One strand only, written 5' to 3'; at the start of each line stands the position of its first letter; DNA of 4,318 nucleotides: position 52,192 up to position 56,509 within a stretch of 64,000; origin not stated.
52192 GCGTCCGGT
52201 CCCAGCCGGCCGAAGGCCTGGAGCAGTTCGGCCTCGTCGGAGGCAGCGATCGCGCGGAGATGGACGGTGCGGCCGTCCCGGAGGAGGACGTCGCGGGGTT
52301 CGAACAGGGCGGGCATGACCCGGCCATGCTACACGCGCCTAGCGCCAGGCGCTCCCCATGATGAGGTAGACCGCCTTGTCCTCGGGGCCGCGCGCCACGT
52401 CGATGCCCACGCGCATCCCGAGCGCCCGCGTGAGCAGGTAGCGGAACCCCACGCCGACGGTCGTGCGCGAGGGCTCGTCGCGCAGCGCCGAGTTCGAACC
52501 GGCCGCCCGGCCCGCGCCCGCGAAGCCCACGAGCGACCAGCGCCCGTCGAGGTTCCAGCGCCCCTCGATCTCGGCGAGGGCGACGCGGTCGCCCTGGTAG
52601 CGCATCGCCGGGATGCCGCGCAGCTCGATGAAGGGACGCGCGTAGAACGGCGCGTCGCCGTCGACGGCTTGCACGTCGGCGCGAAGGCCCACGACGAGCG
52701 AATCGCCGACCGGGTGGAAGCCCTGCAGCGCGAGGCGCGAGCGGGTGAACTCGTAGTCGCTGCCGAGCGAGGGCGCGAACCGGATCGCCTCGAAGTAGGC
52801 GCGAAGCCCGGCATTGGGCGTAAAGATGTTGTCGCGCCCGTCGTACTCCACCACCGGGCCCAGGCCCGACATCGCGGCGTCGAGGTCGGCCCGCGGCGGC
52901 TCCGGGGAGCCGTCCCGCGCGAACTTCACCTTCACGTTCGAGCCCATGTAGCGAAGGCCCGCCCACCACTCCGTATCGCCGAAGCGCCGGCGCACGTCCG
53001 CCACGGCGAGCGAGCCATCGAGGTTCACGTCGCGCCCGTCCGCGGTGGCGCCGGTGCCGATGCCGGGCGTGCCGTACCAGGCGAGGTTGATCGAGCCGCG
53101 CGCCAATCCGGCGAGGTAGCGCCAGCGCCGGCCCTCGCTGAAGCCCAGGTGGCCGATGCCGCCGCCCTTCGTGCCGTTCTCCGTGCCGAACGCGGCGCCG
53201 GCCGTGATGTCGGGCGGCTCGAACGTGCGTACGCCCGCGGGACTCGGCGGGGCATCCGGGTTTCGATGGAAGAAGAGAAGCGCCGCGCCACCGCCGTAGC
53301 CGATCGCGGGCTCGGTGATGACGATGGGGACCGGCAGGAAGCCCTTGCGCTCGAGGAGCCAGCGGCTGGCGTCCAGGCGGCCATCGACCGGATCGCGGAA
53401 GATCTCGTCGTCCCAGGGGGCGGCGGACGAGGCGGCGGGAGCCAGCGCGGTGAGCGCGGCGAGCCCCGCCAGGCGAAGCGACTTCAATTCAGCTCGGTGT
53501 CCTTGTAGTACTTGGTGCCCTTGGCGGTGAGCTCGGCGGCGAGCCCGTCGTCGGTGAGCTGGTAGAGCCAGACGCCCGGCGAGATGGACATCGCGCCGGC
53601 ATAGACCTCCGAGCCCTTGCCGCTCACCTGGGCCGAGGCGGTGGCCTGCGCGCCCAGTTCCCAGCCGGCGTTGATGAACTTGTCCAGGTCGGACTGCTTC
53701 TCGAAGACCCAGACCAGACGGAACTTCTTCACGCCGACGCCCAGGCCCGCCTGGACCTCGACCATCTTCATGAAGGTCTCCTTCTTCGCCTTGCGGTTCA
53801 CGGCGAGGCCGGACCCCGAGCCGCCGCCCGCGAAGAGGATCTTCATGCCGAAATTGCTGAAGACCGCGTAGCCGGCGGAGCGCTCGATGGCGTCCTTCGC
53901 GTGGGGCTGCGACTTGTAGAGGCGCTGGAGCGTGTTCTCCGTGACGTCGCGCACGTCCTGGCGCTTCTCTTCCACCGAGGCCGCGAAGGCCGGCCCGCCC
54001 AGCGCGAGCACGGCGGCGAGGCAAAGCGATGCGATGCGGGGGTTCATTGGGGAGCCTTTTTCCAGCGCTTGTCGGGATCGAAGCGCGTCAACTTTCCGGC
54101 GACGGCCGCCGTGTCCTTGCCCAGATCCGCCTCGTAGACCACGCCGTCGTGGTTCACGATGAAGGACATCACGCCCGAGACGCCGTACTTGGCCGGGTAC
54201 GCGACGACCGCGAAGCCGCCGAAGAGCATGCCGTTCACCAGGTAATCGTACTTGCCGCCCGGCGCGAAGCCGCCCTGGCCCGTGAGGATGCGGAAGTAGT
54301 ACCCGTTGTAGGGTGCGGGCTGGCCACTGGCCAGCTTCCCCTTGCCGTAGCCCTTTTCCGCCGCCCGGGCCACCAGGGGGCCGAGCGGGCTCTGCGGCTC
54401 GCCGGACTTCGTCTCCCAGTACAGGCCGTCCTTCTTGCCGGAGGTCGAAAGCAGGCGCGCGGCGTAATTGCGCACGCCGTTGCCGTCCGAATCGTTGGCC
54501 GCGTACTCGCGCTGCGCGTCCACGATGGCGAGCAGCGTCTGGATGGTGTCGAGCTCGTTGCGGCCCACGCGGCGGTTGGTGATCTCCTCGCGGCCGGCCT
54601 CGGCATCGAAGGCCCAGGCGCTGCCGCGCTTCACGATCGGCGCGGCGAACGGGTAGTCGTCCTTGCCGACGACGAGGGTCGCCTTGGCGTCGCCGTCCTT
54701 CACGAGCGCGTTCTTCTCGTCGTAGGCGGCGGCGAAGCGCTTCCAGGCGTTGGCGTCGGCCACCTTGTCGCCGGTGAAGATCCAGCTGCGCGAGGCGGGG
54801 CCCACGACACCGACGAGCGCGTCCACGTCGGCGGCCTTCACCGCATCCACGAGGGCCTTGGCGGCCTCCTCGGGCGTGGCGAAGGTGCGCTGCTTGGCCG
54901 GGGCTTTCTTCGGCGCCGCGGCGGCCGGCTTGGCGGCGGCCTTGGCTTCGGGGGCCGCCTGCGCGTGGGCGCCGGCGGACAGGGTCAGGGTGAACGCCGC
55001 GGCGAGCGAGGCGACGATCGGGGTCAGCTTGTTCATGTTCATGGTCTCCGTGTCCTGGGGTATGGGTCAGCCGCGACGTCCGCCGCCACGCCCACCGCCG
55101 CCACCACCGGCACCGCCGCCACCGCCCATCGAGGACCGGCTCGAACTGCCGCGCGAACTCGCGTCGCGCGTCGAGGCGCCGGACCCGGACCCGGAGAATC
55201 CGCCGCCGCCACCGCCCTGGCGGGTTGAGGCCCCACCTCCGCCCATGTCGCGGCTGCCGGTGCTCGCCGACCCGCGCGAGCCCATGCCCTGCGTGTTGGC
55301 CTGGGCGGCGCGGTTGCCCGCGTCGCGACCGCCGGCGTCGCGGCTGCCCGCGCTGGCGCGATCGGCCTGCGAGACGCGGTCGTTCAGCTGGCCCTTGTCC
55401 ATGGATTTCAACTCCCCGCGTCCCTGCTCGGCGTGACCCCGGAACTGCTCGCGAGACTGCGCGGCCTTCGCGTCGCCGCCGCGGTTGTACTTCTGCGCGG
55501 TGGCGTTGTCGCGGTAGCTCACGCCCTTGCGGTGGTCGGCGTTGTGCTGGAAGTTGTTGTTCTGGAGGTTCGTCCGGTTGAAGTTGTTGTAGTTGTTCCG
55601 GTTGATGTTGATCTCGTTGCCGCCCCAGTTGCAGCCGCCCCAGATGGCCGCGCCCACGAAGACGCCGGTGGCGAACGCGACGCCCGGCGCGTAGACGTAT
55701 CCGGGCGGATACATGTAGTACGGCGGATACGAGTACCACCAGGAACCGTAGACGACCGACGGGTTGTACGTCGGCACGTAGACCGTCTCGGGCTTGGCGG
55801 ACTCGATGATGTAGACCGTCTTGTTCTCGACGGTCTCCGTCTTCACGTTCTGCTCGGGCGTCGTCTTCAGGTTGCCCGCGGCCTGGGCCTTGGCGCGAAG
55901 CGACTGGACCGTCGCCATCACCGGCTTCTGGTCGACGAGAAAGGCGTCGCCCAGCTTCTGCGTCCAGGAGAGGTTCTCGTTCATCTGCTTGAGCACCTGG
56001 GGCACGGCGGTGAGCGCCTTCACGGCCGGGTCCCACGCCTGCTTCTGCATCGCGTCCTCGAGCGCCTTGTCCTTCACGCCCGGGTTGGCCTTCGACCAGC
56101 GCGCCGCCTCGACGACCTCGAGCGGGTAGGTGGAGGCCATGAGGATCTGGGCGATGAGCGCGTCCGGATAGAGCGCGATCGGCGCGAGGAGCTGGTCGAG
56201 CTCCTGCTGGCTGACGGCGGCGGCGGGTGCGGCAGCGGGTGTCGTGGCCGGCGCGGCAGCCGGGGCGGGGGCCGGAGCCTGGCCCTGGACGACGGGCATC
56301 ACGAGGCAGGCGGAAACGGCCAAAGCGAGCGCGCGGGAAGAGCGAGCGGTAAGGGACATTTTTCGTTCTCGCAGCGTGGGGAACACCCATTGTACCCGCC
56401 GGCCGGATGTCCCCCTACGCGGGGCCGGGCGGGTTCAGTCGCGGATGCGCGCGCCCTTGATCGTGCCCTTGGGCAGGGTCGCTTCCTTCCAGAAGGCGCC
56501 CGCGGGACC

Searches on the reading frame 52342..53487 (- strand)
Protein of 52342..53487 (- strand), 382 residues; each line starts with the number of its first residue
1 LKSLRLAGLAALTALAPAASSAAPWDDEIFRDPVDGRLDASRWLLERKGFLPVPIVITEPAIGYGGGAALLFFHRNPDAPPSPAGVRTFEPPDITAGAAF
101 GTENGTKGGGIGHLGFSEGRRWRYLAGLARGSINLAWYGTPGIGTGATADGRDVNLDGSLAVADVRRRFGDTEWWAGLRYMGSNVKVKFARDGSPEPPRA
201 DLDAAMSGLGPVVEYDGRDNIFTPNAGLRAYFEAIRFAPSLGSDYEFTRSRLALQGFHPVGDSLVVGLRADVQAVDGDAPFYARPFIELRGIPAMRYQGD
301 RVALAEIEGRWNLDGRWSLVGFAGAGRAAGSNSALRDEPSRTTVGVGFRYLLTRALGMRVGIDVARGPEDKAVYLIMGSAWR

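Call 5: search_protein_families(library=pfam, proteins=[window:52342-53487:-], max_evalue=0.01)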
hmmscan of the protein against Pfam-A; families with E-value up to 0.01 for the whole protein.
seq(382 aa): 3 families
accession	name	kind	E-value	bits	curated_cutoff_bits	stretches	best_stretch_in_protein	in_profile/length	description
PF01103.29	Omp85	-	1.6e-07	31.6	24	1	206-275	114-185/325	Omp85 superfamily domain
PF06629.18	MipA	-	0.0023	18.5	24.2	0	305-350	172-219/221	MltA-interacting protein MipA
PF24604.1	B-barrel_PelB_C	-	0.0056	16.7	31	1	301-363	89-151/309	PelB, C-terminal beta barrel domain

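Call 7: search_protein_families(library=ncbifam, proteins=[window:52342-53487:-], max_evalue=0.01)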
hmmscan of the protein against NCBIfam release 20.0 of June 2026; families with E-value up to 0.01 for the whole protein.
seq(382 aa): 1 family
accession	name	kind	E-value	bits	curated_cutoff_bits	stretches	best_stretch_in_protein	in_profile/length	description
NF047779.1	Omp85_fam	subfamily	4.1e-14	52.9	200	1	213-378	231-420/423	Omp85 family outer membrane protein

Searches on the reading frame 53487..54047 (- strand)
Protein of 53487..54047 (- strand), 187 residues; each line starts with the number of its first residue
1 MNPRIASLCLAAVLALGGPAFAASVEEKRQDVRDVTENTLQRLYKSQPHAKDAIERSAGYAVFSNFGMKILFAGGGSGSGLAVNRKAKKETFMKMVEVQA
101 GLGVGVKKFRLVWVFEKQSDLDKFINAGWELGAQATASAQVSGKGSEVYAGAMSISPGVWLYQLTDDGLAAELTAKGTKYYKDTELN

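Call 5: search_protein_families(library=pfam, proteins=[window:53487-54047:-], max_evalue=0.01)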
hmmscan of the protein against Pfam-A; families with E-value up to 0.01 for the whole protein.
seq(187 aa): 1 family
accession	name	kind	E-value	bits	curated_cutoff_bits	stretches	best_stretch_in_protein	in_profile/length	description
PF04366.17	Ysc84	-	1.8e-06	28.2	25.1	1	98-187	3-92/127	Las17-binding protein actin regulator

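Call 7: search_protein_families(library=ncbifam, proteins=[window:53487-54047:-], max_evalue=0.01)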
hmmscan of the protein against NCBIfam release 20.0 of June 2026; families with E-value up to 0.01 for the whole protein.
seq(187 aa): 1 family
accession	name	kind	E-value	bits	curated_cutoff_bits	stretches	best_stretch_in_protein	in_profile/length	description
NF049970.1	lipo_BPSL1445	equivalog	1.4e-17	63.9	200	1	20-180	31-189/194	BPSL1445 family SYLF domain-containing lipoprotein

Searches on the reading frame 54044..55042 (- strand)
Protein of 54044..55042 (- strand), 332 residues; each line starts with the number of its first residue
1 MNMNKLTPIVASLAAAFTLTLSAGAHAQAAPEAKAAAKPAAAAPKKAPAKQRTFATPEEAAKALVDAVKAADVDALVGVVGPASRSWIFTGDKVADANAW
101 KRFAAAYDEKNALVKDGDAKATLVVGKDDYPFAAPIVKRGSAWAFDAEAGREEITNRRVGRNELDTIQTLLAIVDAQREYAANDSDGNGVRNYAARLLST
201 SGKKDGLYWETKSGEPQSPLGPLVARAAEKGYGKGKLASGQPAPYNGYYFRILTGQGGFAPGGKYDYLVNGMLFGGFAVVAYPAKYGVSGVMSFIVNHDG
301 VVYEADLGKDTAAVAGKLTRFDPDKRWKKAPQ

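Call 5: search_protein_families(library=pfam, proteins=[window:54044-55042:-], max_evalue=0.01)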
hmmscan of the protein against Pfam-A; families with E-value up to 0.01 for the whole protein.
window:54044-55042:- (332 aa): 1 family
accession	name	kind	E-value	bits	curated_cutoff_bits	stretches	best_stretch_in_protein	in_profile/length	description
PF11453.13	DUF2950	-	9.5e-113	376.3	20.2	1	51-329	1-273/274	Protein of unknown function (DUF2950)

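Call 7: search_protein_families(library=ncbifam, proteins=[window:54044-55042:-], max_evalue=0.01)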
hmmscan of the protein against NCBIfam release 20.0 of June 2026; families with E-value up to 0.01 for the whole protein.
window:54044-55042:- (332 aa): 0 families

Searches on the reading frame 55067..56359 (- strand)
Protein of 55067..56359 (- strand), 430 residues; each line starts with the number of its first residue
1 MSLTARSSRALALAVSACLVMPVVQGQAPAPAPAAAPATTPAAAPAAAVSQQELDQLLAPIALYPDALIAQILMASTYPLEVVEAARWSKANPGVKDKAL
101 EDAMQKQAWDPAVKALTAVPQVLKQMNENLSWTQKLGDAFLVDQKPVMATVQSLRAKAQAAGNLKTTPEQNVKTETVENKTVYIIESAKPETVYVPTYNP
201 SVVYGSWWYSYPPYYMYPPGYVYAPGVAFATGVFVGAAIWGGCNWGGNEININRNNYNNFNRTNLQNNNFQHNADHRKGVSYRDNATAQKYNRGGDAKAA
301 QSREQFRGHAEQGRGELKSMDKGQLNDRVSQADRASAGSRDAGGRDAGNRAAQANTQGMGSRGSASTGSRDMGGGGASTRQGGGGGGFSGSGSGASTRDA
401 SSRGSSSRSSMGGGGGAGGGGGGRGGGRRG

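Call 5: search_protein_families(library=pfam, proteins=[window:55067-56359:-], max_evalue=0.01)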
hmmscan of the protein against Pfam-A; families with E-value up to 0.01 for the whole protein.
window:55067-56359:- (430 aa): 1 family
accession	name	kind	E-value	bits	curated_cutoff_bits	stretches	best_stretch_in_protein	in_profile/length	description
PF11737.13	DUF3300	-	4.3e-86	288.5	25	1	50-272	1-221/227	Protein of unknown function (DUF3300)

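Call 7: search_protein_families(library=ncbifam, proteins=[window:55067-56359:-], max_evalue=0.01)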
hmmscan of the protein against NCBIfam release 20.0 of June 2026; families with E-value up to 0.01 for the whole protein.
window:55067-56359:- (430 aa): 0 families
